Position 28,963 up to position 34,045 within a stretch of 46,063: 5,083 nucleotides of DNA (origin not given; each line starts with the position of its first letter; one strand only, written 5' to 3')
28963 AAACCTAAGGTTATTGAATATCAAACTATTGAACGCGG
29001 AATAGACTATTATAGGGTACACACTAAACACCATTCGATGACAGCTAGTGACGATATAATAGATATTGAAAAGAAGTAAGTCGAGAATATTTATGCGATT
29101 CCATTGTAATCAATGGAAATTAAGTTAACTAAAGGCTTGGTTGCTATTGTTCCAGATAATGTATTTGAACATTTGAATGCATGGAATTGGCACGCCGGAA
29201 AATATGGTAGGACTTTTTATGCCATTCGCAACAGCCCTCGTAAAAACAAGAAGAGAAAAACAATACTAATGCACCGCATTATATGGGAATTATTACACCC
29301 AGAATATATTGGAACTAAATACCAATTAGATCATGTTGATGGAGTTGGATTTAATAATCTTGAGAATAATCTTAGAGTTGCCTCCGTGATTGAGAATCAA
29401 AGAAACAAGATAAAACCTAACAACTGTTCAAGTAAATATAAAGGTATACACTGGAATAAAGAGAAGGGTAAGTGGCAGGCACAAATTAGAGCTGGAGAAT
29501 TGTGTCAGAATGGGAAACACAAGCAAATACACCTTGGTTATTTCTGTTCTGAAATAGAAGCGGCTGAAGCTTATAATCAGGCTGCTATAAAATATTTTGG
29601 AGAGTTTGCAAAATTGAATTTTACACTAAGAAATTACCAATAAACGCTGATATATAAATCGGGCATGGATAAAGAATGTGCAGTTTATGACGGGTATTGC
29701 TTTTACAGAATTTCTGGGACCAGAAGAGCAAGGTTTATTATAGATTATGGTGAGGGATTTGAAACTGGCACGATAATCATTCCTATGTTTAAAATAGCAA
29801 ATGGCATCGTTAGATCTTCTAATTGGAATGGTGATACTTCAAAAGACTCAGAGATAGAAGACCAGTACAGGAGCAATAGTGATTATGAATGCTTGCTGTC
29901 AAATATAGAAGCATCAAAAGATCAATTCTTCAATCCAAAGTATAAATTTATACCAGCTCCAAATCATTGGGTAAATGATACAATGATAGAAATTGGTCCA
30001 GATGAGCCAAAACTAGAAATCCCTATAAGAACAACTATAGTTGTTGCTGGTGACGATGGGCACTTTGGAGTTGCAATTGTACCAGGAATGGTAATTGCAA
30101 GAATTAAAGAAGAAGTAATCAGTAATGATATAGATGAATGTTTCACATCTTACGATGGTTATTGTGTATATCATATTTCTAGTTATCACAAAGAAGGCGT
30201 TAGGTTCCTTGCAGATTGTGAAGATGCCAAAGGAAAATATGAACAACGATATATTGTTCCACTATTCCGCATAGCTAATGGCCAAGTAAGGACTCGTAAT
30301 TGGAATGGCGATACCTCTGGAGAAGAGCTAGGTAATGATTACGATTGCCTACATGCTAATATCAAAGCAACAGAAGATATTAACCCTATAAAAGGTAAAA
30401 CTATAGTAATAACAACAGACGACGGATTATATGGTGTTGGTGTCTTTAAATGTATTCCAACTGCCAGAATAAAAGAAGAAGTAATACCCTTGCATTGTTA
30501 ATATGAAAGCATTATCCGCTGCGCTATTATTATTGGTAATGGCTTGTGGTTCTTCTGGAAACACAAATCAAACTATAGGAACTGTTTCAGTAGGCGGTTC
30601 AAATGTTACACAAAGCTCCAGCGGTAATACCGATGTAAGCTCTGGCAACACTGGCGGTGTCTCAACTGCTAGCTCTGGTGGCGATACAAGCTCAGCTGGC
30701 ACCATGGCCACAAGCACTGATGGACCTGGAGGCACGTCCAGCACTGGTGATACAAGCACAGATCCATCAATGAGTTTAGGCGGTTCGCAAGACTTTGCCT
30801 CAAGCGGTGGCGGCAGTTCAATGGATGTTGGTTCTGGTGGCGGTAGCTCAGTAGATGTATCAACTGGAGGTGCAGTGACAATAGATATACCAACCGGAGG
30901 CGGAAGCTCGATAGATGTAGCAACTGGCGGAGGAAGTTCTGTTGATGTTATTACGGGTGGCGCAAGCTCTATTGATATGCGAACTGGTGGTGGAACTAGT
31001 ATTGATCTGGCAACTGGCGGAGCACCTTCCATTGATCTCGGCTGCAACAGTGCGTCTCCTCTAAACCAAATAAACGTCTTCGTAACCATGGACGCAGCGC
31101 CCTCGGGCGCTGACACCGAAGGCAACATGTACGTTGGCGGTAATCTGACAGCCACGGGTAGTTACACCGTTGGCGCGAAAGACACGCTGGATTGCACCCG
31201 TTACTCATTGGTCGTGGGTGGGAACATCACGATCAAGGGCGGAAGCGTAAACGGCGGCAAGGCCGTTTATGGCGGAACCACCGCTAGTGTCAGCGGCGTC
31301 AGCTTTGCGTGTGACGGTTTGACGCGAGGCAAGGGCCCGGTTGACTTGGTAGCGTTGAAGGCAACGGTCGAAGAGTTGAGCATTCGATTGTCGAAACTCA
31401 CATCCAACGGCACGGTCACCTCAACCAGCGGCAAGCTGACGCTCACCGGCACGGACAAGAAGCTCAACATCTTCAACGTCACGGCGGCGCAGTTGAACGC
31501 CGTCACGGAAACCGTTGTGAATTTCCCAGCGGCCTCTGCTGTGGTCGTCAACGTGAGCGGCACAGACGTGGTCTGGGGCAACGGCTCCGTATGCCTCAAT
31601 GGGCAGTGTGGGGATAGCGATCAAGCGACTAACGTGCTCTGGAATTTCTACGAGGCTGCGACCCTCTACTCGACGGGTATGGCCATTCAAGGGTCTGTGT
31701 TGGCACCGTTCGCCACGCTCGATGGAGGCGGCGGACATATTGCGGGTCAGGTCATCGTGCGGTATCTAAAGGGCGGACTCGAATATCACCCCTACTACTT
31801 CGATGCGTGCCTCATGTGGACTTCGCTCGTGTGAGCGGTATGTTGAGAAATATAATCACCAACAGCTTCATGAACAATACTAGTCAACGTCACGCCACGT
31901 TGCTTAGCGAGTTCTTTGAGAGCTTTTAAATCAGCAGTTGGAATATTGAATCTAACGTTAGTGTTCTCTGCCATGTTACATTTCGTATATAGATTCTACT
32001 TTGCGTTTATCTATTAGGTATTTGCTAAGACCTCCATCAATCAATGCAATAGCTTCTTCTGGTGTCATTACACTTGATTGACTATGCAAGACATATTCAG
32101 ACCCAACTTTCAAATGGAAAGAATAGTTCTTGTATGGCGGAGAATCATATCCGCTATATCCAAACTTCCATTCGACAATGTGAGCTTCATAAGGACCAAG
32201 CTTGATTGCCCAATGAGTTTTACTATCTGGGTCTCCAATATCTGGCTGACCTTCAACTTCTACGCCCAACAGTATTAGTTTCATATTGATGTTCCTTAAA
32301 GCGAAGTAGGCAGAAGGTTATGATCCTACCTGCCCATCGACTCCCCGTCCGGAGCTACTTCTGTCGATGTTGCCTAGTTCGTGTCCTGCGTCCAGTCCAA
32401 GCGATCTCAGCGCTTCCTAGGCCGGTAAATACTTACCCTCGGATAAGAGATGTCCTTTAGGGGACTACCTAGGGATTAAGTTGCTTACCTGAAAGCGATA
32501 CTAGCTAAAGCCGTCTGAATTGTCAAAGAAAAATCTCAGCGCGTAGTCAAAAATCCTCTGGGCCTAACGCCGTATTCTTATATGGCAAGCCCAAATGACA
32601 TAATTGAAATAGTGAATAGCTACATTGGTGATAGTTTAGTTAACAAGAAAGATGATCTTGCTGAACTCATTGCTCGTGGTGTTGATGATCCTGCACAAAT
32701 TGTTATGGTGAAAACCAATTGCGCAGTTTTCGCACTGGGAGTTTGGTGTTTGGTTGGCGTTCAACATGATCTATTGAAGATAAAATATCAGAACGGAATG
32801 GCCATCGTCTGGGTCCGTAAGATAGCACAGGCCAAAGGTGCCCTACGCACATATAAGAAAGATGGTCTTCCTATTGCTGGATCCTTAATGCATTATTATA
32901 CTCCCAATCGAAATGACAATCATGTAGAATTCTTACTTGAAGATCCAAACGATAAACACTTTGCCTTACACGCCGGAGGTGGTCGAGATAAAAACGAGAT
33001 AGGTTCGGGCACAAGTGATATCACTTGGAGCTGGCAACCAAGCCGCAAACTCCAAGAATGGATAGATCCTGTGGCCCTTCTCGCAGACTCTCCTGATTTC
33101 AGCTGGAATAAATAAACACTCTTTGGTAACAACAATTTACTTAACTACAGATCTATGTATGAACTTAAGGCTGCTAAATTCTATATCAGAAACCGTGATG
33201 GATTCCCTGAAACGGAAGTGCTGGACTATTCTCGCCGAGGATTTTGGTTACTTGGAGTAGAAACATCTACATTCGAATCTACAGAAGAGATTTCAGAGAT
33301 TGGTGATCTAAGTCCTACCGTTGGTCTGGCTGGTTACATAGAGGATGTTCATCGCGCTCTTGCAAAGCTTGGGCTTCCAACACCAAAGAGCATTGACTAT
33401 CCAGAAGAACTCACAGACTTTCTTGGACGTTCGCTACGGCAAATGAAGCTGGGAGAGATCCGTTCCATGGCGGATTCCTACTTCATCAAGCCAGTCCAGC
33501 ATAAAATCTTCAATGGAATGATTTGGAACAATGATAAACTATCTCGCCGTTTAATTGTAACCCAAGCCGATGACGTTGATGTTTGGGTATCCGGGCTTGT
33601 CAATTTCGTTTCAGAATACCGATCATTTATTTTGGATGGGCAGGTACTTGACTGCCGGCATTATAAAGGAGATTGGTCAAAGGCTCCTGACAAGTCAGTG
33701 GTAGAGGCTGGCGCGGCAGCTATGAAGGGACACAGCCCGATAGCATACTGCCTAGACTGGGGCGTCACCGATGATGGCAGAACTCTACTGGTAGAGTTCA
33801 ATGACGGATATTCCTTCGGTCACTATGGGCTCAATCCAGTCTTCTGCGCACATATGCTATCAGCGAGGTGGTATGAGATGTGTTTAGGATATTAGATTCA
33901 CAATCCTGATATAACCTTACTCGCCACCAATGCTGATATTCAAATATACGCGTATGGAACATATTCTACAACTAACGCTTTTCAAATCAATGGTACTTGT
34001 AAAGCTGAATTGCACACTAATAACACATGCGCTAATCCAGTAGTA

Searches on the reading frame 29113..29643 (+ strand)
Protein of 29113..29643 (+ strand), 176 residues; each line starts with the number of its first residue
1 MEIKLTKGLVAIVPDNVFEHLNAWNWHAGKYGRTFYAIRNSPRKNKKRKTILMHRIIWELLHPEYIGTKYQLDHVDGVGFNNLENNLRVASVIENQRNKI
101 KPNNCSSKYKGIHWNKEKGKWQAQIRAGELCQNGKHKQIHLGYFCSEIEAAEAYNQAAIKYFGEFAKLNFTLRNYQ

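Call 10: search_protein_families(library=pfam, proteins=[window:29113-29643:+], max_evalue=0.001)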
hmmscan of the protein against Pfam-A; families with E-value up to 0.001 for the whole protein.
window:29113-29643:+ (176 aa): 2 families
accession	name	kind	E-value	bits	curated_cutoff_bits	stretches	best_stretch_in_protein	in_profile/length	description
PF00847.26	AP2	-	1.3e-07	32.3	33.3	1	107-163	1-53/54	AP2 domain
PF13392.12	HNH_3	-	6.4e-06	26.1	24.8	1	53-97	3-46/46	HNH endonuclease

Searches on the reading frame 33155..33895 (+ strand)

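Call 10: search_protein_families(library=pfam, proteins=[window:33155-33895:+], max_evalue=0.001)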
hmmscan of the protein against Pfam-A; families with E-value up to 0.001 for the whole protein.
window:33155-33895:+ (246 aa): 2 families
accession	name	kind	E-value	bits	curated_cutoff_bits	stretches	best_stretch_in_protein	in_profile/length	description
PF18299.6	R2K_2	-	4.5e-38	130.9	26.2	1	89-229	1-142/147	ATP-grasp domain, R2K clade family 2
PF14243.11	R2K_3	-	4.9e-29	102.1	26.3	1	71-228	19-161/169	ATP-grasp domain, R2K clade family 3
